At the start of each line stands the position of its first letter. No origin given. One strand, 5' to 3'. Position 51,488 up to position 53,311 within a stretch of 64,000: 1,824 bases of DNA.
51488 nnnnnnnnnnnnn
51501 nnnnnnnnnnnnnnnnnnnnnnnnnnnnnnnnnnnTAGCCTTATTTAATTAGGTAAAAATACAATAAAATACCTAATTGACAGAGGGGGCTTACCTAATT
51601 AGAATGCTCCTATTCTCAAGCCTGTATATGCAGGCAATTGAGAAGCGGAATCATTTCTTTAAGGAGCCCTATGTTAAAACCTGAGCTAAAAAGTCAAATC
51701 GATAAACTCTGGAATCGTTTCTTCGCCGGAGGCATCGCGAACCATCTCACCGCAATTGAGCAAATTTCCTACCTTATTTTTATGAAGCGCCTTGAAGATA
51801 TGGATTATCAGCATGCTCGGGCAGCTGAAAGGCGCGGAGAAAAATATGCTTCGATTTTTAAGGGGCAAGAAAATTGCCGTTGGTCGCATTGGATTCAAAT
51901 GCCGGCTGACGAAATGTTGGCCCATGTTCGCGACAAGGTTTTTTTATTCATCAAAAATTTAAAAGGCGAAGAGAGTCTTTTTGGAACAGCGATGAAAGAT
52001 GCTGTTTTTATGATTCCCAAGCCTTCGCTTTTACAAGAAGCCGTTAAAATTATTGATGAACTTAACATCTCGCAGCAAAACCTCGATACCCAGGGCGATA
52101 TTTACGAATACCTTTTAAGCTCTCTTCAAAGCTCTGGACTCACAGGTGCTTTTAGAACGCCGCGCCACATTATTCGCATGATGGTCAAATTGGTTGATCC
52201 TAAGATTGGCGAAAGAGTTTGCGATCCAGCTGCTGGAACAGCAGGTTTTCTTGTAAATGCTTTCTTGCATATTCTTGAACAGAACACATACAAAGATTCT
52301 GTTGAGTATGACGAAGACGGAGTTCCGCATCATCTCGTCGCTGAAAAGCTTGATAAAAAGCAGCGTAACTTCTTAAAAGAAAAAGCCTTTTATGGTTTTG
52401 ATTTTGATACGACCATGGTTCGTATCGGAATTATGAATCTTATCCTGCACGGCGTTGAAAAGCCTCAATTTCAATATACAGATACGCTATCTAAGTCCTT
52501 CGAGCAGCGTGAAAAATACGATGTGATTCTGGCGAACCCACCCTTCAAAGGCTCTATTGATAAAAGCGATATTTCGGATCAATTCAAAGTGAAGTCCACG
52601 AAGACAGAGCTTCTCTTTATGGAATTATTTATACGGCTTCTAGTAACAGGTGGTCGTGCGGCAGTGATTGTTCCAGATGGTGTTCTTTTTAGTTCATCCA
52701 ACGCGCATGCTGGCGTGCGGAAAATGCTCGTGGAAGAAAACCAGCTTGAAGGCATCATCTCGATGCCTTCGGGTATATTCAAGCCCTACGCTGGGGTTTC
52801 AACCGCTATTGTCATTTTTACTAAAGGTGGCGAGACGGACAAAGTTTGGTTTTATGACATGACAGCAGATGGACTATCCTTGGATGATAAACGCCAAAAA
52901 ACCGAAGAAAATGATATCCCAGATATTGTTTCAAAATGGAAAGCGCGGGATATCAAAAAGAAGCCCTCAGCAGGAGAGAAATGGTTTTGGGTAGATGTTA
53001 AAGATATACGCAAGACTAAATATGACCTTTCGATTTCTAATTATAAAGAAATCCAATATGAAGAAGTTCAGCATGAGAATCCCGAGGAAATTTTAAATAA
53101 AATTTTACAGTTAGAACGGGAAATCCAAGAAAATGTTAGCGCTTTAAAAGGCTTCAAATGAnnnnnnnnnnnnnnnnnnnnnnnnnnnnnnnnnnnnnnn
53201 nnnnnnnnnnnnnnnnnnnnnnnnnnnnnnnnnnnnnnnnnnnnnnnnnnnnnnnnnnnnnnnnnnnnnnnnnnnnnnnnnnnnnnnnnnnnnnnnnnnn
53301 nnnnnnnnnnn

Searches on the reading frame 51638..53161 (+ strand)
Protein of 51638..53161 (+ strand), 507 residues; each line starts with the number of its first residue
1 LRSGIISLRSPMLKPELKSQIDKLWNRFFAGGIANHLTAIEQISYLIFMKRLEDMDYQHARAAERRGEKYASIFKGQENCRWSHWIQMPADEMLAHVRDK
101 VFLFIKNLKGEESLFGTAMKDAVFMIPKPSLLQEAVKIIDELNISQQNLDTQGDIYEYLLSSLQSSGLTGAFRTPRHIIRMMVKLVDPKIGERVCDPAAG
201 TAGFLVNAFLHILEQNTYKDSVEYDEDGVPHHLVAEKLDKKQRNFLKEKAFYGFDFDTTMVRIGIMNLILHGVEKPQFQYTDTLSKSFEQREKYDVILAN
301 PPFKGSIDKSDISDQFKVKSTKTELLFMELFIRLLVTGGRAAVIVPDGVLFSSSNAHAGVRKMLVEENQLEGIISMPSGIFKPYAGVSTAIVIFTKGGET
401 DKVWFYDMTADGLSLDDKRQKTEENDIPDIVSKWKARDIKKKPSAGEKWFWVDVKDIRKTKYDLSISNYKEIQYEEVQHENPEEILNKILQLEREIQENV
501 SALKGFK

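Call 8: search_protein_families(library=pfam, proteins=[window:51638-53161:+], max_evalue=0.001)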
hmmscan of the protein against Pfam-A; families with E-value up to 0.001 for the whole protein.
window:51638-53161:+ (507 aa): 4 families
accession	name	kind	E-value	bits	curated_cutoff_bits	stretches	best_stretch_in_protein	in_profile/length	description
PF02384.22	N6_Mtase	-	4.1e-62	210.7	20.4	1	150-473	4-306/311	N-6 DNA Methylase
PF12161.14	HsdM_N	-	1.9e-15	58.1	24.5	1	17-139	1-135/135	HsdM N-terminal domain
PF01170.24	UPF0020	-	1e-11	45.3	22.3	1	180-355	18-176/197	RMKL-like, methyltransferase domain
PF07669.17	Eco57I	-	1e-10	42.4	25.3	1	255-379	69-169/171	Eco57I restriction-modification methylase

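Call 61: search_protein_families(library=padloc, proteins=[window:51638-53161:+], max_evalue=0.00001)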
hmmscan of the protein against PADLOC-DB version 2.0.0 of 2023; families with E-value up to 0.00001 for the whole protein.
window:51638-53161:+ (507 aa): 45 families (the best 25 are shown)
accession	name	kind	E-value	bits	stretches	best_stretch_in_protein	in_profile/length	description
PDLC03021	MTase_I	-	1.7e-181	602.4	1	12-505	2-487/491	Type I methyltransferase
PDLC03026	MTase_I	-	4.3e-74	248.4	1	22-498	8-468/487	Type I methyltransferase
PDLC03025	MTase_I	-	6.4e-68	227.8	1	32-409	19-384/569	Type I methyltransferase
PDLC04134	mad2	-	6.8e-44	148.5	1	16-435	140-485/492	mads_2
PDLC03036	MTase_I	-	3e-39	132.9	1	145-409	189-444/635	Type I methyltransferase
PDLC03034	MTase_I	-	8e-34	114.9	2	128-269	285-420/672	Type I methyltransferase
PDLC03022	MTase_I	-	7.6e-33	111.8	2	247-479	240-483/857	Type I methyltransferase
PDLC03018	MTase_I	-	1.1e-30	104.7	3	126-214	265-351/749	Type I methyltransferase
PDLC03031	MTase_I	-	2.2e-29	100.2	2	247-396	235-403/834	Type I methyltransferase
PDLC03318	MTase_II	-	5e-26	89.2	2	142-272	317-447/723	Type II methyltransferase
PDLC03027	MTase_I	-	2.4e-25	87.2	1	247-480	206-447/810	Type I methyltransferase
PDLC03033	MTase_I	-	5.3e-25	86.4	1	285-497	294-518/541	Type I methyltransferase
PDLC03218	MTase_II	-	2e-21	74.2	1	133-396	229-481/532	Type II methyltransferase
PDLC03019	MTase_I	-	2.4e-20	70.5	2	235-499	207-484/932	Type I methyltransferase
PDLC03035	MTase_I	-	4.6e-20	69.7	2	113-209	118-213/653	Type I methyltransferase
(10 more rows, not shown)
